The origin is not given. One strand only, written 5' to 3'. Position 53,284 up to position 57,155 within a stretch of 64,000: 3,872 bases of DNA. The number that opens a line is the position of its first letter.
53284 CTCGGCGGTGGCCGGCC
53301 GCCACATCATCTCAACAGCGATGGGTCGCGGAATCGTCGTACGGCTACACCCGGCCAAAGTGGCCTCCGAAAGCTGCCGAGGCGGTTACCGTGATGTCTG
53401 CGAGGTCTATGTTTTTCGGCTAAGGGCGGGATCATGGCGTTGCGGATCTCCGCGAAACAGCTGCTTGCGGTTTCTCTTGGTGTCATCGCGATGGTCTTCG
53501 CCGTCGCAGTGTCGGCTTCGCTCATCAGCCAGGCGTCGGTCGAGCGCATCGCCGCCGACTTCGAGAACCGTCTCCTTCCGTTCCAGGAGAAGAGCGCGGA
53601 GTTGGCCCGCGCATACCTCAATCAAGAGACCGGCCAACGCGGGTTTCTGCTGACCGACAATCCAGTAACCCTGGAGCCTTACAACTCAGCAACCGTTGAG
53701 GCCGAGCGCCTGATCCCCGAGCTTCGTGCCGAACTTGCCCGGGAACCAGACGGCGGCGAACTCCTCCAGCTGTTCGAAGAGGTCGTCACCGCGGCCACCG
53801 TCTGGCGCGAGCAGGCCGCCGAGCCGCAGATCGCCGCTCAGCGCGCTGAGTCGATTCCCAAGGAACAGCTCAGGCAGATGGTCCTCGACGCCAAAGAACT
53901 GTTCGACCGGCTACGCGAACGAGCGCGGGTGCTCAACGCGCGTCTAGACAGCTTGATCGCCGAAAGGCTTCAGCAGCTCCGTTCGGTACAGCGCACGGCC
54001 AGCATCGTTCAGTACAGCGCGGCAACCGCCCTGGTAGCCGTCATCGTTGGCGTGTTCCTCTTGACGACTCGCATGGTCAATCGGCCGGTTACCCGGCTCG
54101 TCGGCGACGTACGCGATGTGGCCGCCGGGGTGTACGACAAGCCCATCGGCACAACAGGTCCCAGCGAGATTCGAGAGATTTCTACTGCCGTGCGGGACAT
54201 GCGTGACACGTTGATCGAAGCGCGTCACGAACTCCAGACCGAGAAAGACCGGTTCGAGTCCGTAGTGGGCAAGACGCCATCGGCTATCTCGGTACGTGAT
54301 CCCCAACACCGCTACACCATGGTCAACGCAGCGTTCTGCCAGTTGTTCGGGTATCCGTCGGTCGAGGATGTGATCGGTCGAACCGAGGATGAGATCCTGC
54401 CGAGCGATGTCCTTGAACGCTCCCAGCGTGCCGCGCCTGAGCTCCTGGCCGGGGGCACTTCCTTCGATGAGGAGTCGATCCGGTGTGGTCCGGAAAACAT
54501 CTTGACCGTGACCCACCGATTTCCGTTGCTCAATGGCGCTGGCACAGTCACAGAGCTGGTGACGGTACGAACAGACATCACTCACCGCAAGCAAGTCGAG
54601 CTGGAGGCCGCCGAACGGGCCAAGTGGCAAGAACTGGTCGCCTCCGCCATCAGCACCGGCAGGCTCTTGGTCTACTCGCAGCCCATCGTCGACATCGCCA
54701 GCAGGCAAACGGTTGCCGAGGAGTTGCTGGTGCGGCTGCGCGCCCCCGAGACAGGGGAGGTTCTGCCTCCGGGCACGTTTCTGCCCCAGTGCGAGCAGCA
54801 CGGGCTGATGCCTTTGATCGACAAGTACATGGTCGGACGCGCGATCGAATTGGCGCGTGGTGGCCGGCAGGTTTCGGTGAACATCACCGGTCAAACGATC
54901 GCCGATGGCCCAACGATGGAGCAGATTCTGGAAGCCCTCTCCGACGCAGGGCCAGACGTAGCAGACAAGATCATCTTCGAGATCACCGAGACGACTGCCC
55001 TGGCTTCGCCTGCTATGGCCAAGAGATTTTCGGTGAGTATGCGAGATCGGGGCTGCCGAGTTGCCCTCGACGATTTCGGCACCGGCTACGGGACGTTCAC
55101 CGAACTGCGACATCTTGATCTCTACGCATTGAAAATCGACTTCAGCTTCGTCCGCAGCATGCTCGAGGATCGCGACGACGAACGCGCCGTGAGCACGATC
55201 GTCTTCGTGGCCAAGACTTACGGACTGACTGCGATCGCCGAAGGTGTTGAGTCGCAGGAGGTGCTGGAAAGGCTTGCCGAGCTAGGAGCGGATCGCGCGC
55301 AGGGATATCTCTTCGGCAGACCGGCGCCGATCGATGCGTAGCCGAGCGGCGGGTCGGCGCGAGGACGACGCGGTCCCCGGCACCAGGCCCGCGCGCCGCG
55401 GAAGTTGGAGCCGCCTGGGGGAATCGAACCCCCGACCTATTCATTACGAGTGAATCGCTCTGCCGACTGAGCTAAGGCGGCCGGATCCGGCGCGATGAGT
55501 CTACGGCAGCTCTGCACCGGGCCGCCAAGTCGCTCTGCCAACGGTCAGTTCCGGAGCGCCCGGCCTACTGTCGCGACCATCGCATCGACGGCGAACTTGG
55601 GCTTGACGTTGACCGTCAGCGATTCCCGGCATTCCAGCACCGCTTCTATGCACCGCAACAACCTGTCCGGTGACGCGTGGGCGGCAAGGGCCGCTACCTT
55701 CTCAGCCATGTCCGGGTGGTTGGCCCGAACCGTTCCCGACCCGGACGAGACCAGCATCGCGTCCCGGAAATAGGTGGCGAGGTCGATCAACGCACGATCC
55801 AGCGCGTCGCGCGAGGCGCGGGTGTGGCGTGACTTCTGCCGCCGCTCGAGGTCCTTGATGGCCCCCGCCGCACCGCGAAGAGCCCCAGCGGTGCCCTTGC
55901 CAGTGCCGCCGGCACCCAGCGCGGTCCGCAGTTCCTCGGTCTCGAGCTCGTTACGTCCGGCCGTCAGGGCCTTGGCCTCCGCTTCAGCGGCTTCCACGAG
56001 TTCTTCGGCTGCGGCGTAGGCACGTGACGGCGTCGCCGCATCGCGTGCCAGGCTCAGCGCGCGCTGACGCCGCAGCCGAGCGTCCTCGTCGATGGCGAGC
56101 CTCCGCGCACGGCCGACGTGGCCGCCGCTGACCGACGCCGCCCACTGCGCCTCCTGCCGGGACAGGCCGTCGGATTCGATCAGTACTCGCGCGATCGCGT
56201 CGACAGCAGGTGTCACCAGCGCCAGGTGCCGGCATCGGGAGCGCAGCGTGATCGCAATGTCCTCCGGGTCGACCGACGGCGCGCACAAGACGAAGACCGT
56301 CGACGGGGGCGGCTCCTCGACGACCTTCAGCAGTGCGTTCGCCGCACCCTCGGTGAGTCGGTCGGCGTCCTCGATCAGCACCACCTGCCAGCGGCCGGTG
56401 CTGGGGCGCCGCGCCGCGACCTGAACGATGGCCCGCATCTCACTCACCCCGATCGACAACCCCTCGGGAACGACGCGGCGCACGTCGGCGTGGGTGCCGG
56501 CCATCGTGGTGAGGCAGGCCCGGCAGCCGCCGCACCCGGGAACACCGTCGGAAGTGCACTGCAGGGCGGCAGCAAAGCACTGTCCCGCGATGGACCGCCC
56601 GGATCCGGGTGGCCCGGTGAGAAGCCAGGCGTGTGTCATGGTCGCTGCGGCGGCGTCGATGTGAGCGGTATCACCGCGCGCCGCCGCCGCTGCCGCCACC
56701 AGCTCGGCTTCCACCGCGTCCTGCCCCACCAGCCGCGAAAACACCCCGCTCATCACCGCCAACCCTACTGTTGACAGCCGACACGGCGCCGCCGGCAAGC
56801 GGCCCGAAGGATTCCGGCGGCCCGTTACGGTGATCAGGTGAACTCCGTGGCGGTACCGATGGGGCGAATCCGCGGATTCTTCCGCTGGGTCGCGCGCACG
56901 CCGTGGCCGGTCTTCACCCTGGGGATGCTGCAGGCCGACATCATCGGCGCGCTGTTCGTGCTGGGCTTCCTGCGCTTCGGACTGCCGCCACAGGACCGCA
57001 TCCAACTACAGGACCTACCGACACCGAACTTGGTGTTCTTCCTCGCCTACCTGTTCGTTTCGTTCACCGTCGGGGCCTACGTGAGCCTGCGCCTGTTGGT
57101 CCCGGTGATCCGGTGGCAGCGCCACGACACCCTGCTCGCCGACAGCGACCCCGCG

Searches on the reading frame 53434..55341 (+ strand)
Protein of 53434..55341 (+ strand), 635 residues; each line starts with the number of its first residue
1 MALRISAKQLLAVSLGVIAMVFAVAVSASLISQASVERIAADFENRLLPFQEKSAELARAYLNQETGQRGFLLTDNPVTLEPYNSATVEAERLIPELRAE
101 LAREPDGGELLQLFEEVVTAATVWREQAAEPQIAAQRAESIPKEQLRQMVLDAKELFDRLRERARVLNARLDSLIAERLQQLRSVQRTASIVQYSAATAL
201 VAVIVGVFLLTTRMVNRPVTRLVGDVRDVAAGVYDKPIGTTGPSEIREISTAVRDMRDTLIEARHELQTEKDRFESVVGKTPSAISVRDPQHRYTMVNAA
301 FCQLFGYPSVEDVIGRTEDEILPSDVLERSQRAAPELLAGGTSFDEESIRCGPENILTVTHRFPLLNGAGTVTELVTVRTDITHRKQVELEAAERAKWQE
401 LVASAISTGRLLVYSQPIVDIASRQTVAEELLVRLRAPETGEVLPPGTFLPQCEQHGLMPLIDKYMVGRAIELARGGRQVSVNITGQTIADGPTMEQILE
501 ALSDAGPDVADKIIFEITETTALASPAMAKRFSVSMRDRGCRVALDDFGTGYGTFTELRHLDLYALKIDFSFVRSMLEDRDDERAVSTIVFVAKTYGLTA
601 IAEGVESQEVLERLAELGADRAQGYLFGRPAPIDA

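Call 16: search_protein_families(library=pfam, proteins=[window:53434-55341:+], max_evalue=0.001)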
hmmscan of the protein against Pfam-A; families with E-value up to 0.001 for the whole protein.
window:53434-55341:+ (635 aa): 8 families
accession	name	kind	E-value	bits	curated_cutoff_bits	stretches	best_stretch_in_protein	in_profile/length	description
PF00563.25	EAL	-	4.4e-55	187.1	31.3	1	403-630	5-236/236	EAL domain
PF05227.19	CHASE3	-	1.3e-19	70.9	28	1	45-180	6-137/138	CHASE3 domain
PF08448.16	PAS_4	-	6e-10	39.8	23.1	1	281-387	4-110/110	PAS fold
PF13188.13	PAS_8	-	1.5e-08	34.6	21.8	1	273-326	2-55/65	PAS domain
PF00672.30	HAMP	-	1.2e-07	32.4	25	1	211-261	2-52/53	HAMP domain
PF00989.32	PAS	-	3.6e-06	27.4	22.6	1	273-328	2-60/113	PAS fold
PF13426.13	PAS_9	-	1.6e-05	25.5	27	1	283-383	2-102/103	PAS domain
PF12860.13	PAS_7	-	7.3e-05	23.3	27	0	283-310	6-33/115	PAS fold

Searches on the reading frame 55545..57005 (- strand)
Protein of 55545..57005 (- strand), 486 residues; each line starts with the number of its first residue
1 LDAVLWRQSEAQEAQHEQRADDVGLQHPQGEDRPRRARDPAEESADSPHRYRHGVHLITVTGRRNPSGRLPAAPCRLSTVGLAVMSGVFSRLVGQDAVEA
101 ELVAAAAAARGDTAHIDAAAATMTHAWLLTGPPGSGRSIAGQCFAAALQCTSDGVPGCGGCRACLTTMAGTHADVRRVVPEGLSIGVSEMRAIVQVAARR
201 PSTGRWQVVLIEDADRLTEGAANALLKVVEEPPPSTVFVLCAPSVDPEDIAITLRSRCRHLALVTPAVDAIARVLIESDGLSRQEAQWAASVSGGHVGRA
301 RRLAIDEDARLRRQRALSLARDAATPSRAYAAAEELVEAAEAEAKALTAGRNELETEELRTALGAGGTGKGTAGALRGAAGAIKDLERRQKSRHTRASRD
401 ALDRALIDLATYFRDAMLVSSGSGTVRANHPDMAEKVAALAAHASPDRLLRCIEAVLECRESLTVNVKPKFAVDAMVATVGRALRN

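Call 16: search_protein_families(library=pfam, proteins=[window:55545-57005:-], max_evalue=0.001)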
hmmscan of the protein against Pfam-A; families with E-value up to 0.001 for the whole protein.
window:55545-57005:- (486 aa): 4 families
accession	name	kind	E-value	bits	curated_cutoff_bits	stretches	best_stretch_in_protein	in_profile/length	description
PF13177.12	DNA_pol3_delta2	-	1.5e-33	116.5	27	1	119-263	14-157/161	DNA polymerase III, delta subunit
PF09115.15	DNApol3-delta_C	-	1.1e-05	26.3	21.7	1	409-464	43-97/117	DNA polymerase III, delta subunit, C terminal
PF00004.35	AAA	-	0.00011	23.1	21.2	1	128-261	2-126/131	ATPase family associated with various cellular activities (AAA)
PF13401.12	AAA_22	-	0.00054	20.7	27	0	128-230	9-109/130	AAA domain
